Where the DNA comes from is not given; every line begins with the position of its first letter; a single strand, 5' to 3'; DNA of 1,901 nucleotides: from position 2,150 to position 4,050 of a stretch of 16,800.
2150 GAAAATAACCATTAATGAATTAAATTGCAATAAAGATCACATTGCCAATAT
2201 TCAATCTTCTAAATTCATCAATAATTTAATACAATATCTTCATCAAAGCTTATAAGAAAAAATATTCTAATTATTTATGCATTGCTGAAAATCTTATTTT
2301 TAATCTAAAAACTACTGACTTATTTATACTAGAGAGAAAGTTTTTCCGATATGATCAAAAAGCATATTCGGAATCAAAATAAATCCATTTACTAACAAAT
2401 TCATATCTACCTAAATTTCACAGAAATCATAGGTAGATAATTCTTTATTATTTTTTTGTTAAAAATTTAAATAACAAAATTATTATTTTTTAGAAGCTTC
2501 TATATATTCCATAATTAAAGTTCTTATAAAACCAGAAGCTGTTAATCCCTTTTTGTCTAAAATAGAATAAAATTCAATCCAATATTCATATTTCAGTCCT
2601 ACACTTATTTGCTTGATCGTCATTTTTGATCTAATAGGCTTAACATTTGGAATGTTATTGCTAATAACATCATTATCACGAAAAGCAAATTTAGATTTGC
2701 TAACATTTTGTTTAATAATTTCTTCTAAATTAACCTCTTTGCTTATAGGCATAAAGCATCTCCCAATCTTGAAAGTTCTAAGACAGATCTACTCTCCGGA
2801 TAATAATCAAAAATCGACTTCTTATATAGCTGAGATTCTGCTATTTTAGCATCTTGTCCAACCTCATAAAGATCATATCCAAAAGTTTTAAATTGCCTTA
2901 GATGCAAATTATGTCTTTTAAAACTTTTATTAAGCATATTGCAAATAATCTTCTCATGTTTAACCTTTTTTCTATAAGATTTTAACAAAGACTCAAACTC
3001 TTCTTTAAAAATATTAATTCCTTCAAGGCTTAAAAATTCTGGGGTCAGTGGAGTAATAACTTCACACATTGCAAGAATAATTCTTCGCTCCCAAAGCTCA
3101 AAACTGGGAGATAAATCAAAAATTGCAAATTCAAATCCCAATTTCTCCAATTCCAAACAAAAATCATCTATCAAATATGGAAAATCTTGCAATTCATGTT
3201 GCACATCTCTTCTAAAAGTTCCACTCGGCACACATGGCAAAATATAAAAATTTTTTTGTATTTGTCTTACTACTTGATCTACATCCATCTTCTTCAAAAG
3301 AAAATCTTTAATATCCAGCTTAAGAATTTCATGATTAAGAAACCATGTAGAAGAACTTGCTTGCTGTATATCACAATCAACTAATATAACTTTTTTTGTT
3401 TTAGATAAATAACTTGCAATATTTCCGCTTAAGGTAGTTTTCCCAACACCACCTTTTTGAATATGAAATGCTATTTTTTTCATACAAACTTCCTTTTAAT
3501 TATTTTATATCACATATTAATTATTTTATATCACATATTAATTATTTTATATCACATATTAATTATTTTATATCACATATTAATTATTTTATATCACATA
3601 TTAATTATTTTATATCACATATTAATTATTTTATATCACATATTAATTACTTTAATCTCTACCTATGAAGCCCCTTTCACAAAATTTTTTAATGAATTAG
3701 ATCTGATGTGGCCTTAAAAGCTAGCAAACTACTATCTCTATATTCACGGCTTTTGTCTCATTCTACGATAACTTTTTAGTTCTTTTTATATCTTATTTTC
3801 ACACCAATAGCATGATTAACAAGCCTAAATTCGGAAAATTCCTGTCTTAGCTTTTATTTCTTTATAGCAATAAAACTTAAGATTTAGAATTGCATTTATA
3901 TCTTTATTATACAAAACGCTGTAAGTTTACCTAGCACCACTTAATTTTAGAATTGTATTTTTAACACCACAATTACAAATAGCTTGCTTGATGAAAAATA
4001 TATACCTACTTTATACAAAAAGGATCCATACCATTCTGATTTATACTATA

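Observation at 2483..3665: Compact type Ib-like partition cassette: 21-bp iteron array, then PF32 ParA, then a coupled small RHH-like protein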

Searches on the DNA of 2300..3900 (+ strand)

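Call 9: search_dna_similar(query=window:2300-3900:+, collection=plasmids, mode=near, max_rows=30)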
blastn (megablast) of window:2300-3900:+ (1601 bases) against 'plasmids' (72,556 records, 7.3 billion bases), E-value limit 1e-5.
Records with a match: 65; places in all: 65; records where one place covers at least 80% of the query: 22.
Best place of each record, by identity: >=99% 4; 95-99% 14; 90-95% 45; 80-90% 2.
By first word of the organism name: Borreliella 63; Borrelia 2.
By predicted mobility (MOB-suite, as given by PLSDB): non-mobilizable 65.
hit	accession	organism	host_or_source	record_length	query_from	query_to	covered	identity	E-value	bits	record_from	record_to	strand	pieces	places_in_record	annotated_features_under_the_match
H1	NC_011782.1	Borreliella burgdorferi ZS7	-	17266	1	1601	100%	99.3%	0e+0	2896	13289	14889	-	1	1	ParA family protein | hypothetical protein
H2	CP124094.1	Borreliella burgdorferi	Bacterial isolate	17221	1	1601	100%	99.3%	0e+0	3035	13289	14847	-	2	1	ParA family protein | hypothetical protein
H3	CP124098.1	Borreliella burgdorferi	Bacterial isolate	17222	1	1601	100%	99.3%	0e+0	3035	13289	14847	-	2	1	ParA family protein | hypothetical protein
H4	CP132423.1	Borreliella burgdorferi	Bacterial isolate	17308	1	1601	100%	99.0%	0e+0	3159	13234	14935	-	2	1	hypothetical protein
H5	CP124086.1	Borreliella burgdorferi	Homo sapiens,Bacterial isolate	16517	1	1601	100%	98.6%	0e+0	2854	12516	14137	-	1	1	ParA family protein | hypothetical protein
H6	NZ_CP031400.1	Borreliella burgdorferi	Peromyscus leucopus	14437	1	1601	100%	98.6%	0e+0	3118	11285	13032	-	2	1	ParA family protein | hypothetical protein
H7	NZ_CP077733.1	Borreliella burgdorferi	Ixodes ricinus,cell culture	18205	1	1601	100%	98.5%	0e+0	3113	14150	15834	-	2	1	ParA family protein | hypothetical protein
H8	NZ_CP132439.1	Borreliella burgdorferi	Bacterial isolate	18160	1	1601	100%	98.5%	0e+0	3113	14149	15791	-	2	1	ParA family protein | hypothetical protein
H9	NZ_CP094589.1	Borreliella burgdorferi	Homo sapiens,Whole organism,Skin,skin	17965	1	1601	100%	98.2%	0e+0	3086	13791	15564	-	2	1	ParA family protein | hypothetical protein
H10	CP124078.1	Borreliella burgdorferi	Bacterial isolate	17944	1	1601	100%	98.2%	0e+0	3086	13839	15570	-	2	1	ParA family protein | hypothetical protein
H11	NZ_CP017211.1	Borreliella burgdorferi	Homo sapiens,skin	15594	1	1601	100%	98.1%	0e+0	3074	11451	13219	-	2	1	ParA family protein | hypothetical protein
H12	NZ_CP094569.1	Borreliella burgdorferi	Homo sapiens,Whole organism,Skin,skin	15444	1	1601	100%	98.1%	0e+0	3074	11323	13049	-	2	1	ParA family protein | hypothetical protein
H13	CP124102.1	Borreliella burgdorferi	Bacterial isolate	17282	1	1601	100%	98.1%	0e+0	2804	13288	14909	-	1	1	ParA family protein | hypothetical protein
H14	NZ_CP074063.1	Borreliella burgdorferi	Homo sapiens,skin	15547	1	1601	100%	98.0%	0e+0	3054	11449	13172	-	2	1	ParA family protein | hypothetical protein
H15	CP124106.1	Borreliella burgdorferi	Bacterial isolate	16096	1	1601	100%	97.8%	0e+0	2737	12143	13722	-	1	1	ParA family protein | hypothetical protein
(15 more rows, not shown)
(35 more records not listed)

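Call 10: get_annotated_region(hit=H1, flank=3000)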
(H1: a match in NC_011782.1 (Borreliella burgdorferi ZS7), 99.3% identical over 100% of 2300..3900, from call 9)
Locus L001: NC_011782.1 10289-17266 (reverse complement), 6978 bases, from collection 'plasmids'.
description: Borreliella burgdorferi ZS7 plasmid ZS7_lp17, complete sequence
organism: Borreliella burgdorferi ZS7 (NCBI taxid 445985)
taxonomy: Bacteria; Spirochaetota; Spirochaetia; Spirochaetales; Borreliaceae; Borreliella; Borreliella burgdorferi; Borreliella burgdorferi ZS7
host: -; source: -; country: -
typing (MOB-suite, as given by PLSDB): non-mobilizable
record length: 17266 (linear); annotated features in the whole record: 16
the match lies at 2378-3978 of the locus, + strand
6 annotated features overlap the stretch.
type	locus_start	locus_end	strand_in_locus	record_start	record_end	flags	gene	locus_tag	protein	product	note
CDS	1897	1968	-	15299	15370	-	-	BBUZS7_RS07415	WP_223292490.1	hypothetical protein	-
CDS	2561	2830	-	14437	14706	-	-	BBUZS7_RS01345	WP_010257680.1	hypothetical protein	-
CDS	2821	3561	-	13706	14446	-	-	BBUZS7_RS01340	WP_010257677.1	ParA family protein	-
CDS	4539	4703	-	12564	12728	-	-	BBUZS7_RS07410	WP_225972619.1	transposase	-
CDS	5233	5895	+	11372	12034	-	-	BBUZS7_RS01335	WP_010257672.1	hypothetical protein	-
CDS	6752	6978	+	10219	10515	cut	-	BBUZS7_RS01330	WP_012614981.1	DUF5425 family lipoprotein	-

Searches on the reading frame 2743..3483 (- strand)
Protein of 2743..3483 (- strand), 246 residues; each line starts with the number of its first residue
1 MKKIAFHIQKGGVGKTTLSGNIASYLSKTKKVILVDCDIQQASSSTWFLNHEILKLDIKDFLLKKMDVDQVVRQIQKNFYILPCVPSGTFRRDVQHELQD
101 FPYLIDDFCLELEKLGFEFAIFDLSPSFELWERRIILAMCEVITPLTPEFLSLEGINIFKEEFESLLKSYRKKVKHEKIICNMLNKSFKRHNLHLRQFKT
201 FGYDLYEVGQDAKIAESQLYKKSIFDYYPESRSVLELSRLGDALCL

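Call 7: search_protein_families(library=pfam, proteins=[window:2743-3483:-], max_evalue=1)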
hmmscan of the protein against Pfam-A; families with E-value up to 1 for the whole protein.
window:2743-3483:- (246 aa): 12 families
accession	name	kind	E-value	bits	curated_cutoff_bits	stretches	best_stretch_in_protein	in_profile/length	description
PF13614.12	AAA_31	-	7.3e-23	81.9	27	1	1-174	1-175/177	AAA domain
PF01656.29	CbiA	-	6.9e-15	55.6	25.4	1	4-222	1-123/125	CobQ/CobB/MinD/ParA nucleotide binding domain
PF00142.24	Fer4_NifH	-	1.1e-05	25.6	25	1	3-72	2-74/271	4Fe-4S iron sulfur cluster binding proteins, NifH/frxC family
PF02374.21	ArsA_ATPase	-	2.5e-05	24.1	24.3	1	7-38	6-38/305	Anion-transporting ATPase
PF10609.15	ParA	-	3.3e-05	23.9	27.1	1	3-46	5-49/246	NUBPL iron-transfer P-loop NTPase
PF16575.11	CLP1_P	-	0.00062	20.1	26.6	1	12-44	4-37/188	mRNA cleavage and polyadenylation factor CLP1 P-loop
PF09140.17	MipZ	-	0.0041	16.9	20.7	1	4-53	3-53/262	ATPase MipZ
PF00448.28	SRP54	-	0.024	14.7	22.7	1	12-43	11-43/196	SRP54-type protein, GTPase domain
PF20720.3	nSTAND3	-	0.063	13.4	27.2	0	12-44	27-59/155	Novel STAND NTPase 3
PF07015.17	VirC1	-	0.072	12.8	24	1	1-41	1-42/231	VirC1 protein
PF13173.12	AAA_14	-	0.09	13.2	27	1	12-56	12-57/129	AAA domain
PF06564.18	CBP_BcsQ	-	0.1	12.5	21.3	1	1-37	1-38/234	Cellulose biosynthesis protein BcsQ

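Call 8: search_protein_families(library=ncbifam, proteins=[window:2743-3483:-], max_evalue=1)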
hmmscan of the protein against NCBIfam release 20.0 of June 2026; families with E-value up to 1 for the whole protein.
window:2743-3483:- (246 aa): 30 families (the best 25 are shown)
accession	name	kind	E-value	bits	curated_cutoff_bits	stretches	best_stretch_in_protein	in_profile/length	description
NF041546.1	ParA_partition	equivalog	1.1e-11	44.6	180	1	4-76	2-74/203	ParA family partition ATPase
TIGR01969.1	minD_arch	subfamily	8.1e-10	38.3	201.75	1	4-85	3-84/251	cell division ATPase MinD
TIGR03371.1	cellulose_yhjQ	equivalog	1.4e-08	34.6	157.85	1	1-241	1-238/246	cellulose biosynthesis protein BcsQ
NF041283.1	PrgP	equivalog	4.8e-08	32.7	400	1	6-201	7-212/297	ParA superfamily DNA segregation protein PrgP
TIGR01287.1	nifH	equivalog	6.2e-08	32.3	394.35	1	2-88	1-86/275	nitrogenase iron protein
NF047398.1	AAA_KGGVGR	domain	8.7e-08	32.7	90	1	2-69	3-72/190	KGGVGR-motif variant AAA ATPase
NF009701.0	PRK13230.1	subfamily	1.3e-07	30.9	350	1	1-73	1-75/291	nitrogenase reductase-like protein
NF033200.1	F430_CfbC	exception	6.5e-07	29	402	1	2-72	1-71/260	Ni-sirohydrochlorin a,c-diamide reductive cyclase ATP-dependent reductase subunit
NF009702.0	PRK13231.1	equivalog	7.3e-06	25.3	427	1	1-88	2-84/264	nitrogenase reductase-like protein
TIGR01007.1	eps_fam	subfamily_domain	8e-06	25.5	108.05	1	1-89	17-103/204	polysaccharide biosynthesis tyrosine autokinase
TIGR01968.1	minD_bact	equivalog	9.2e-06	25.2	212.9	1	9-150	9-145/261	septum site-determining protein MinD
TIGR01281.1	DPOR_bchL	equivalog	3e-05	23.5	345.15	1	9-73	7-75/268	ferredoxin:protochlorophyllide reductase (ATP-dependent) iron-sulfur ATP-binding protein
NF008079.0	PRK10818.1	equivalog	0.00036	20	508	1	7-125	8-122/270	septum site-determining protein MinD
NF041136.1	MrpORP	equivalog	0.00038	19.9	450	1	3-43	7-48/365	iron-sulfur cluster carrier protein MrpORP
TIGR00959.1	ffh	equivalog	0.00092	18.2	473.2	1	12-45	109-144/428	signal recognition particle protein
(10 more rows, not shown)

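Call 95: search_dna_similar(query=window:2746-3483:-, collection=plasmids, mode=protein, max_rows=40, rows=spread, max_evalue=1e-20)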
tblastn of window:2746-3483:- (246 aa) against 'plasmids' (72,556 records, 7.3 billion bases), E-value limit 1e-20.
Records with a match: 75; places in all: 75; records where one place covers at least 80% of the query: 74.
Best place of each record, by identity: >=99% 18; 95-99% 11; 90-95% 36; <60% 10.
By first word of the organism name: Borreliella 63; Brachyspira 9; Borrelia 2; Treponema 1.
By predicted mobility (MOB-suite, as given by PLSDB): non-mobilizable 75.
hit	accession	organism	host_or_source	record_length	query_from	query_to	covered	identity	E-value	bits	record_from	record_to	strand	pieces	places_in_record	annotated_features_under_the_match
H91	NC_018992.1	Borreliella burgdorferi 297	-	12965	1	246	100%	100.0%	2e-152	475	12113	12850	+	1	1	ParA family protein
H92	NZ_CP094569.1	Borreliella burgdorferi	Homo sapiens,Whole organism,Skin,skin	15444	1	246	100%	100.0%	2e-152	475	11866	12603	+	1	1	ParA family protein | hypothetical protein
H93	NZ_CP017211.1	Borreliella burgdorferi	Homo sapiens,skin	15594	1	246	100%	100.0%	2e-152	475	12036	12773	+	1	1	ParA family protein | hypothetical protein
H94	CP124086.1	Borreliella burgdorferi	Homo sapiens,Bacterial isolate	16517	1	246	100%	100.0%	2e-152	475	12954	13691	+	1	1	ParA family protein | hypothetical protein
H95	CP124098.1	Borreliella burgdorferi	Bacterial isolate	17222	1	246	100%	100.0%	2e-152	475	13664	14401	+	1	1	ParA family protein | hypothetical protein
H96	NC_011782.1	Borreliella burgdorferi ZS7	-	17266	1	246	100%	100.0%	2e-152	475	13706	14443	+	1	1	ParA family protein | hypothetical protein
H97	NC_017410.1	Borreliella burgdorferi JD1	-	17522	1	246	100%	100.0%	2e-152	475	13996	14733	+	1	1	ParA family protein | hypothetical protein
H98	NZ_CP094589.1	Borreliella burgdorferi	Homo sapiens,Whole organism,Skin,skin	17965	1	246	100%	100.0%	2e-152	475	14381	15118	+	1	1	ParA family protein | hypothetical protein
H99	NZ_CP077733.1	Borreliella burgdorferi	Ixodes ricinus,cell culture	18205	1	246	100%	100.0%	2e-152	475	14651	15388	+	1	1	ParA family protein | hypothetical protein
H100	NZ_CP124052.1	Borreliella lanei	Bacterial isolate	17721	1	246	100%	95.9%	8e-148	462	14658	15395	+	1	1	ParA family protein | hypothetical protein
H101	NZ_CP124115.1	Borreliella americana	Bacterial isolate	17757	1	246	100%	95.9%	6e-147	460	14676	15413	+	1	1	ParA family protein | hypothetical protein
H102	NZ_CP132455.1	Borreliella carolinensis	Bacterial isolate,Sigmodon hispidus ...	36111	1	246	100%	95.5%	9e-148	462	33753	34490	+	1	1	ParA family protein | hypothetical protein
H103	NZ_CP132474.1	Borreliella andersonii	Bacterial isolate,Ixodes dentatus tick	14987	1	246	100%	95.5%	1e-146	459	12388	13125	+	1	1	ParA family protein | hypothetical protein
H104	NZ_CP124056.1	Borreliella kurtenbachii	Bacterial isolate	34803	1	246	100%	95.1%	2e-147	461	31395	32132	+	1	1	ParA family protein | hypothetical protein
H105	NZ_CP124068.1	Borreliella finlandensis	Bacterial isolate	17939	1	245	100%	95.5%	4e-146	457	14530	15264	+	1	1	ParA family protein | hypothetical protein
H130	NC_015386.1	Treponema succinifaciens DSM 2489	colon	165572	1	189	77%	38.6%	1e-26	114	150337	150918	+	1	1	AAA family ATPase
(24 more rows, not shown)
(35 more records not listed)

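Call 96: get_annotated_region(hit=H130, flank=1500)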
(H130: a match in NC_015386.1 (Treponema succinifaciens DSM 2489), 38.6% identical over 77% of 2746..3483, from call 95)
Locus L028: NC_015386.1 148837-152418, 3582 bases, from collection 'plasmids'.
description: Treponema succinifaciens DSM 2489 plasmid pTRESU01, complete sequence
organism: Treponema succinifaciens DSM 2489 (NCBI taxid 869209)
taxonomy: Bacteria; Spirochaetota; Spirochaetia; Spirochaetales; Treponemataceae; Treponema; Treponema succinifaciens; Treponema succinifaciens DSM 2489
host: -; source: colon; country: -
typing (MOB-suite, as given by PLSDB): non-mobilizable; mating-pair formation MPF_T
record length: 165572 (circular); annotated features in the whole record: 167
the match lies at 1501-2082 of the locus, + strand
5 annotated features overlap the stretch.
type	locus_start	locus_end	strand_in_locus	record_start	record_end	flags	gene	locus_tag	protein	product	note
CDS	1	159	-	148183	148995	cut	-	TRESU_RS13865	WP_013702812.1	ParB N-terminal domain-containing protein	-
CDS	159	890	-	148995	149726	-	-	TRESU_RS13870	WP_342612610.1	ParA family protein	-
CDS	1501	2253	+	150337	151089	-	-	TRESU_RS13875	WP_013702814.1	AAA family ATPase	-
CDS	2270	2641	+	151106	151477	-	-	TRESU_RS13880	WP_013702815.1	hypothetical protein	-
CDS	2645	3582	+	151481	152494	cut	-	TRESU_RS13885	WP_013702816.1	hypothetical protein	-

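Call 100: search_protein_families(library=pfam, proteins=[L028:2270-2638:+, L028:1501-2250:+], max_evalue=1)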
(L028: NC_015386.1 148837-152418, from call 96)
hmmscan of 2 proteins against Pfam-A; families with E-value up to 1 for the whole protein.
L028:2270-2638:+ (123 aa): 2 families
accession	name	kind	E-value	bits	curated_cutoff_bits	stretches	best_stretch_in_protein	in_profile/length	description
PF10723.15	RepB-RCR_reg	-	0.0037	17.6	21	1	55-99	28-72/81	Replication regulatory protein RepB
PF16919.11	PknG_rubred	-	0.023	15.1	28.5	1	70-93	24-47/74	Protein kinase G rubredoxin domain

L028:1501-2250:+ (250 aa): 26 families (the best 25 are shown)
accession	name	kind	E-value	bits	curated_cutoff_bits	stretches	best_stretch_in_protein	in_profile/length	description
PF13614.12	AAA_31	-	2.2e-40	138.9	27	1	1-177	1-171/177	AAA domain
PF01656.29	CbiA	-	3e-19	69.6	25.4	1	4-205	1-101/125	CobQ/CobB/MinD/ParA nucleotide binding domain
PF10609.15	ParA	-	6.3e-13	49.1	27.1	1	2-147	4-140/246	NUBPL iron-transfer P-loop NTPase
PF02374.21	ArsA_ATPase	-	3.8e-12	46.5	24.3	1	9-130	8-134/305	Anion-transporting ATPase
PF00142.24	Fer4_NifH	-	5.6e-11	42.9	25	1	8-55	6-53/271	4Fe-4S iron sulfur cluster binding proteins, NifH/frxC family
PF07015.17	VirC1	-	6.7e-11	42.4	24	2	1-40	1-40/231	VirC1 protein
PF06564.18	CBP_BcsQ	-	4.8e-07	30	21.3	1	1-157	1-152/234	Cellulose biosynthesis protein BcsQ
PF09140.17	MipZ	-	2e-05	24.5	20.7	1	4-50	3-49/262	ATPase MipZ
PF03308.22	MeaB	-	0.00012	21.7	23.1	1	12-165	43-167/273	Methylmalonyl Co-A mutase-associated GTPase MeaB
PF16575.11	CLP1_P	-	0.00042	20.6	26.6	1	12-44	4-36/188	mRNA cleavage and polyadenylation factor CLP1 P-loop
PF00448.28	SRP54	-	0.0018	18.4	22.7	1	12-39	11-38/196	SRP54-type protein, GTPase domain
PF02254.24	TrkA_N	-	0.0019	19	23.8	1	16-78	7-63/116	TrkA-N domain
PF13481.12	AAA_25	-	0.0038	17.3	27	1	10-38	41-68/195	AAA domain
PF25199.1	nSTAND_NTPase5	-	0.005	17.1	34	1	3-44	42-84/145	Novel STAND NTPase 5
PF19842.5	YqeC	-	0.0059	17.3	27.6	1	11-35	5-29/145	YqeC protein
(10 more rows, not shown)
